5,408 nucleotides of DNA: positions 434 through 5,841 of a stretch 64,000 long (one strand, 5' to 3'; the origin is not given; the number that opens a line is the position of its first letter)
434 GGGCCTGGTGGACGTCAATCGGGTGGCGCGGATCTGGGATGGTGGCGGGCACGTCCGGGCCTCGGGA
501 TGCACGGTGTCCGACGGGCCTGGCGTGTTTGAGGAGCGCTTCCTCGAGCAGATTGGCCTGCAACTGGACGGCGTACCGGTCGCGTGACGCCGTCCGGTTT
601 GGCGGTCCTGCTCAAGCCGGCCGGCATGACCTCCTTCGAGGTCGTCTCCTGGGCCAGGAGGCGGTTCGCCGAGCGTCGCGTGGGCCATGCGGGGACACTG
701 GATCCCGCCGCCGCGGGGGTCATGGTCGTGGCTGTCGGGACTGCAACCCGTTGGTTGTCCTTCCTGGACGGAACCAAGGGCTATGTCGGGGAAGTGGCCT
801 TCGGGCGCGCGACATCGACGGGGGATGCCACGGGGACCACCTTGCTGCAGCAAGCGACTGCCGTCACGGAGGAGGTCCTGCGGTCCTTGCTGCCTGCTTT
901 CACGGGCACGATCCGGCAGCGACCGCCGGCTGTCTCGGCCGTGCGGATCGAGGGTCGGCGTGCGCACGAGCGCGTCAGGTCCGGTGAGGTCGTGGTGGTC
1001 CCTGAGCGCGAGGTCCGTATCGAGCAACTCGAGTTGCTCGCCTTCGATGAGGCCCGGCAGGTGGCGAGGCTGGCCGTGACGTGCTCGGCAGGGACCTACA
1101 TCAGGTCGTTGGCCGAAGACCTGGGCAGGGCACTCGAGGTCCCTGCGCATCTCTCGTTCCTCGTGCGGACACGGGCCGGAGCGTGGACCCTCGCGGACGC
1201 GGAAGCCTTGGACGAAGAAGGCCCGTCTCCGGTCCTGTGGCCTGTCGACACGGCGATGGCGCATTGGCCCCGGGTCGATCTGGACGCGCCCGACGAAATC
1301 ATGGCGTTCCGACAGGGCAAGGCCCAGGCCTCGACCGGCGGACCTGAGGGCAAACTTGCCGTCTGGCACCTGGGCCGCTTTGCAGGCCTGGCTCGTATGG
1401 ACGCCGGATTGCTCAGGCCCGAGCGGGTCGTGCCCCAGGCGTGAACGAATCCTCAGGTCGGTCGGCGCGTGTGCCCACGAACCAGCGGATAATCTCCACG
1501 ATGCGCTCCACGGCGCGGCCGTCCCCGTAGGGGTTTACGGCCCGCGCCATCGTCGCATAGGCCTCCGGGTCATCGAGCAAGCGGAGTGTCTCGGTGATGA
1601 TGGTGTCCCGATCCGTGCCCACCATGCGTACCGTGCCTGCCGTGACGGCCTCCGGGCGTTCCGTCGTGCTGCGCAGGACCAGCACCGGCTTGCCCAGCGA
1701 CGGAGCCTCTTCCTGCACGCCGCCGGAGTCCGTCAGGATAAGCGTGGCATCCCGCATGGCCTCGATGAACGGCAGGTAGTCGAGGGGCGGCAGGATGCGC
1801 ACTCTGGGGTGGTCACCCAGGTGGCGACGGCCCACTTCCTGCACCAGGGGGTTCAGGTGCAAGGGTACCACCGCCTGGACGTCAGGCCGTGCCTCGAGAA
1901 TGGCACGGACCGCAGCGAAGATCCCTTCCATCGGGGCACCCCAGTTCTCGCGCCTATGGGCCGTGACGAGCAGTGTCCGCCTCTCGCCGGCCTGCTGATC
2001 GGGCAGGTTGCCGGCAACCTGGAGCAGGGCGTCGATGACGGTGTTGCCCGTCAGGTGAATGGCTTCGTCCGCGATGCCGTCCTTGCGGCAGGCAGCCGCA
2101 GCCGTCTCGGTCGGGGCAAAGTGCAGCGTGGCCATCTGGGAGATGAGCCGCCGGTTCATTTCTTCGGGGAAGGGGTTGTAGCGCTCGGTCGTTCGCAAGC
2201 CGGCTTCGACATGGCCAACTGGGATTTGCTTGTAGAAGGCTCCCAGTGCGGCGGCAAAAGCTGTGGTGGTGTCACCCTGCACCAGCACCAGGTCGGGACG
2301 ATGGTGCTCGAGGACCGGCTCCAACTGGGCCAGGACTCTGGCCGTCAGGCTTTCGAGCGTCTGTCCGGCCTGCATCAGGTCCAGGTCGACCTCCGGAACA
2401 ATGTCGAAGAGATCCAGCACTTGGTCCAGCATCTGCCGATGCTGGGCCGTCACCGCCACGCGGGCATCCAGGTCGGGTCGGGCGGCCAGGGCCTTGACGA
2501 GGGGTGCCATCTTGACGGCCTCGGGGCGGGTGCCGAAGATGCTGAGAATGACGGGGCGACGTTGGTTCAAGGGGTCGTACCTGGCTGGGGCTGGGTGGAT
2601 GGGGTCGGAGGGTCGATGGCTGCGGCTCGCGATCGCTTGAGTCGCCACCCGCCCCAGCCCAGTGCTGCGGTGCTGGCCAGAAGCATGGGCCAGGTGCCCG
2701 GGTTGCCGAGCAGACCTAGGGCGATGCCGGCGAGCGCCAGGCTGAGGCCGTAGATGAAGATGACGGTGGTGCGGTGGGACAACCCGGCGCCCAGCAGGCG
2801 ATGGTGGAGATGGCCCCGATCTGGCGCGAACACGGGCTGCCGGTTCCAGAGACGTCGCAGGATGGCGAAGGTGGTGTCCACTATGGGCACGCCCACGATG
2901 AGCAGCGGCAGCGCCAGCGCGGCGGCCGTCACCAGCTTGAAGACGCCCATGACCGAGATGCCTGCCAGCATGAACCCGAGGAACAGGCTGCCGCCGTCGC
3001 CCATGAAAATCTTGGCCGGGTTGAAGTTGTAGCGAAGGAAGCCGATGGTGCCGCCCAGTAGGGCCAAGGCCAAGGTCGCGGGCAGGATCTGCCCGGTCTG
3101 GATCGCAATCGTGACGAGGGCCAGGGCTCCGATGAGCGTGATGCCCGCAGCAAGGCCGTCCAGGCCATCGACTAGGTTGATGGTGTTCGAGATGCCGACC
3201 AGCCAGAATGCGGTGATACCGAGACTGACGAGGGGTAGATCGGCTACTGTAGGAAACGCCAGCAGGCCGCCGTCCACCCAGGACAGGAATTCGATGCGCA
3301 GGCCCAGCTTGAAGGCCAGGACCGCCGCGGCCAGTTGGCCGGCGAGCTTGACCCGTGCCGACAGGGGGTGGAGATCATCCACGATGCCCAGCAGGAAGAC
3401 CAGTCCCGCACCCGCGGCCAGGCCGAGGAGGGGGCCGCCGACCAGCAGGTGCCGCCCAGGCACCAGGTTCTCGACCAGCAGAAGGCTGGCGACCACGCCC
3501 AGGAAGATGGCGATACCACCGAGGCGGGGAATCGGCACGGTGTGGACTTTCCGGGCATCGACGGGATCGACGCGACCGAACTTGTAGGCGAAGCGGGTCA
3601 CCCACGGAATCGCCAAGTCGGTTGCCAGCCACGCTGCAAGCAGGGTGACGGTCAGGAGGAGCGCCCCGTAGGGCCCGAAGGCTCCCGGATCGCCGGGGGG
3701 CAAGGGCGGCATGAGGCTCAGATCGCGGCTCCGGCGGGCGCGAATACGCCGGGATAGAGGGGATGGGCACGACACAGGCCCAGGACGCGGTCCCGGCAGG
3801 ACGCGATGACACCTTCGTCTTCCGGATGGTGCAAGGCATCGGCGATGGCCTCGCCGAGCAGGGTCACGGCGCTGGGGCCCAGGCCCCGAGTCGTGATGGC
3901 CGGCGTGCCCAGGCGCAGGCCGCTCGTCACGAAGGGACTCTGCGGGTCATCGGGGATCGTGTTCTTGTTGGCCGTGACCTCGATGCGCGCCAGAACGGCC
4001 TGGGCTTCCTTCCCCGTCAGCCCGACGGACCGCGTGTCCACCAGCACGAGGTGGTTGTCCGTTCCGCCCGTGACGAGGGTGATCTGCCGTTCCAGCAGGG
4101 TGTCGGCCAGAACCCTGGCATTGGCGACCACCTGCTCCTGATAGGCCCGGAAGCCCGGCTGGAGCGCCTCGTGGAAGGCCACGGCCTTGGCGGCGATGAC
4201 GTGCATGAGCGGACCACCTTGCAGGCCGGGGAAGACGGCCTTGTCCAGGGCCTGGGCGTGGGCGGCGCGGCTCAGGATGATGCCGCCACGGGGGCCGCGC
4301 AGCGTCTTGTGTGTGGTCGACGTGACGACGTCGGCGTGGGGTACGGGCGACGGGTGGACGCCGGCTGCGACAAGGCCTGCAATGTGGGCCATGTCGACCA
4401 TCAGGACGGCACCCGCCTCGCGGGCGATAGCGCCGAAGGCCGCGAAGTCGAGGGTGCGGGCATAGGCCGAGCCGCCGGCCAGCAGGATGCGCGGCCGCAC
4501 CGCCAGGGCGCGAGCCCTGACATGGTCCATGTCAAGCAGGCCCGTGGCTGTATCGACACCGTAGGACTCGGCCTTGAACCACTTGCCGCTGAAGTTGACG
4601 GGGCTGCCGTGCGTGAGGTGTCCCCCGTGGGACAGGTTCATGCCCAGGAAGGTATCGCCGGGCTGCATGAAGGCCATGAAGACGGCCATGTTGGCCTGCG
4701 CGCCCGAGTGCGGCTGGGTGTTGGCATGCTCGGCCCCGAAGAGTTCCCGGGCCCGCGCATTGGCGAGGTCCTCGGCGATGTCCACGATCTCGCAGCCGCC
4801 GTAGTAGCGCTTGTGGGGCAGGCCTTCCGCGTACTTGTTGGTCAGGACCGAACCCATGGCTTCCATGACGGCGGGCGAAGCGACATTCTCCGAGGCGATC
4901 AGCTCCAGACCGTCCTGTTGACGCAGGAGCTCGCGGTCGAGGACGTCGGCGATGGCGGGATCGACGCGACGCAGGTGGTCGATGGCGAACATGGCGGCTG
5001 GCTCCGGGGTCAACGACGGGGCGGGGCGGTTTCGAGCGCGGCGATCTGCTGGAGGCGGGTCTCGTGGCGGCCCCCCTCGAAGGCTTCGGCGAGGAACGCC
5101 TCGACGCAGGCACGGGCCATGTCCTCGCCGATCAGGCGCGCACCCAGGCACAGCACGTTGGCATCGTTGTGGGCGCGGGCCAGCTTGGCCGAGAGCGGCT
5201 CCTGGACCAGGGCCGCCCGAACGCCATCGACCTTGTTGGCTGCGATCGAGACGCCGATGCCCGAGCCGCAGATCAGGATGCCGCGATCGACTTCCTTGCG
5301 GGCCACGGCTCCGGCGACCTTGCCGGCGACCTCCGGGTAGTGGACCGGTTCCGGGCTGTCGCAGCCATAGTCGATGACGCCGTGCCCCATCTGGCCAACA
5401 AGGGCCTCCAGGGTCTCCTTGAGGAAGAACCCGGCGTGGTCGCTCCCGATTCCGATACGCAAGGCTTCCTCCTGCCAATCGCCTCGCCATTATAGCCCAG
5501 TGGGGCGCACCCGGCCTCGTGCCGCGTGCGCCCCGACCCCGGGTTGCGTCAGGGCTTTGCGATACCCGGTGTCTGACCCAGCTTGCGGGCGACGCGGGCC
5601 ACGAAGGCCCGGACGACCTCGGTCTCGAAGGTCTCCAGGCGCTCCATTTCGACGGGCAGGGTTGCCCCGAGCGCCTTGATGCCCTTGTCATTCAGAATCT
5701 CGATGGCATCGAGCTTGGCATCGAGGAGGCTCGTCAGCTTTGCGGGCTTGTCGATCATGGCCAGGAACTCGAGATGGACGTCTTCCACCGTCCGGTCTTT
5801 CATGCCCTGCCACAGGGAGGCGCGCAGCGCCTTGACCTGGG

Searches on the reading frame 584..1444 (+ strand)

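Call 9: search_protein_families(library=pfam, proteins=[window:584-1444:+], max_evalue=0.001)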
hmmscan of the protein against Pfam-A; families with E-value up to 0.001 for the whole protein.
window:584-1444:+ (286 aa): 3 families
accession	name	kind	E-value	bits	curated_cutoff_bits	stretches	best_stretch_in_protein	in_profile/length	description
PF01509.24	TruB_N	-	2.8e-44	151.6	27.3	1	25-173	1-149/149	TruB family pseudouridylate synthase (N terminal domain)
PF09157.17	TruB-C_2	-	1.7e-06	28.3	21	1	229-283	1-57/57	Pseudouridine synthase II TruB, C-terminal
PF16198.10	TruB_C_2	-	2.7e-06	27.9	29.3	1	174-205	1-32/66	tRNA pseudouridylate synthase B C-terminal domain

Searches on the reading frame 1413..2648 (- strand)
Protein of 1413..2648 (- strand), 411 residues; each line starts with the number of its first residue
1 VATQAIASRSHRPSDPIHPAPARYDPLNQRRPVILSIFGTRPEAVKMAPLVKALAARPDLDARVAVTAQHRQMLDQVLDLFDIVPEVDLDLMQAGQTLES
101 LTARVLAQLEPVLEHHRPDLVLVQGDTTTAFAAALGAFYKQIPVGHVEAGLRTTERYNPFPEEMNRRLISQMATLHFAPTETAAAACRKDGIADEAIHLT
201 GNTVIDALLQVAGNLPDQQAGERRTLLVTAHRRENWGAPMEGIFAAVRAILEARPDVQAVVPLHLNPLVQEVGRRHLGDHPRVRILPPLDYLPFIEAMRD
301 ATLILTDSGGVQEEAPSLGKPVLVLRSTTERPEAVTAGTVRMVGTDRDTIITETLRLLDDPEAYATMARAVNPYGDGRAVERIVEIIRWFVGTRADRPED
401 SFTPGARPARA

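Call 9: search_protein_families(library=pfam, proteins=[window:1413-2648:-], max_evalue=0.001)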
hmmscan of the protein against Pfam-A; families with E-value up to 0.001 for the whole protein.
window:1413-2648:- (411 aa): 2 families
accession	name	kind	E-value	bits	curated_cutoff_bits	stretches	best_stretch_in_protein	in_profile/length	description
PF02350.25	Epimerase_2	-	5.2e-117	391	30.6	1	52-388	1-347/347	UDP-N-acetylglucosamine 2-epimerase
PF13579.12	Glyco_trans_4_4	-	3.8e-05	24.5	29.7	1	50-202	10-157/158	Glycosyl transferase 4-like domain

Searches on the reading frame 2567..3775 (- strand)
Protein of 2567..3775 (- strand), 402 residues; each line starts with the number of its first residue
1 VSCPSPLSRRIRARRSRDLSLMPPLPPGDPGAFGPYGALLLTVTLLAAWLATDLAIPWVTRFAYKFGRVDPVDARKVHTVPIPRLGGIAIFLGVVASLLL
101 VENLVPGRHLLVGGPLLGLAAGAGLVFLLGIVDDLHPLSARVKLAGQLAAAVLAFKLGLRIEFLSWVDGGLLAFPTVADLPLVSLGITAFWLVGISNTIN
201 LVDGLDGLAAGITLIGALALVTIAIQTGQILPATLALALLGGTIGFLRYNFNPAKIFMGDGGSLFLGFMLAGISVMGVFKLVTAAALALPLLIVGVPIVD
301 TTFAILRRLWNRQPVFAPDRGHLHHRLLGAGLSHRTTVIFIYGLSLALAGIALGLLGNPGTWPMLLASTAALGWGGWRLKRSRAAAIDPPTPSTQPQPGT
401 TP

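Call 9: search_protein_families(library=pfam, proteins=[window:2567-3775:-], max_evalue=0.001)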
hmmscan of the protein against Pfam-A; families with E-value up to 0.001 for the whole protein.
window:2567-3775:- (402 aa): 1 family
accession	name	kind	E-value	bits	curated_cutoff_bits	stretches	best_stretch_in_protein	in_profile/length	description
PF00953.26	Glycos_transf_4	-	3.8e-38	131.4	27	1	117-277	2-159/160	Glycosyl transferase family 4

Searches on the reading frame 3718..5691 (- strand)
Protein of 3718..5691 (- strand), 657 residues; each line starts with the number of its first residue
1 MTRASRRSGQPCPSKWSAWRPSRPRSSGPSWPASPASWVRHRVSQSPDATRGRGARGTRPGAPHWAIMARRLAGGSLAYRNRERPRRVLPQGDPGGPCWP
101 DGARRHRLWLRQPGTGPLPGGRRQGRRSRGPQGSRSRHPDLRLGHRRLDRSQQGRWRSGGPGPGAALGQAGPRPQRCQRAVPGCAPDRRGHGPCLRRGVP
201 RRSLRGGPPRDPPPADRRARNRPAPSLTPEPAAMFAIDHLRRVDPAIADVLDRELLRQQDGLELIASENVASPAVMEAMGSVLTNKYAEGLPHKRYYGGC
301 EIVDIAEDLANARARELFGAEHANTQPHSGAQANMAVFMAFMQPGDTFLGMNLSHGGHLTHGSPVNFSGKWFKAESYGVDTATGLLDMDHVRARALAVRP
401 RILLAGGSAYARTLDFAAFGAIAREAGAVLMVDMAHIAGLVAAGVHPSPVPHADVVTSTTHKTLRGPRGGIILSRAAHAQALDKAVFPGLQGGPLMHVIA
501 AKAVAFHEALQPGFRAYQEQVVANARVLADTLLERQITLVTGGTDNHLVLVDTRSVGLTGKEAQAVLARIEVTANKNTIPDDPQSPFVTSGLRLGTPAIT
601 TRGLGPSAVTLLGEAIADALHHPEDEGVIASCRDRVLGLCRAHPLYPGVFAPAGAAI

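Call 9: search_protein_families(library=pfam, proteins=[window:3718-5691:-], max_evalue=0.001)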
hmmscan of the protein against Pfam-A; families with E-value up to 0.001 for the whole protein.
window:3718-5691:- (657 aa): 3 families
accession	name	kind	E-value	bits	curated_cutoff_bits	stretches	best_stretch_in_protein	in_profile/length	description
PF00464.25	SHMT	-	2.4e-159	530.7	27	1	241-610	2-393/399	Serine hydroxymethyltransferase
PF00155.27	Aminotran_1_2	-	1e-05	25.3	19.7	1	316-566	53-321/361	Aminotransferase class I and II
PF01212.27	Beta_elim_lyase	-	1.7e-05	24.8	27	1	312-539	39-272/288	Beta-eliminating lyase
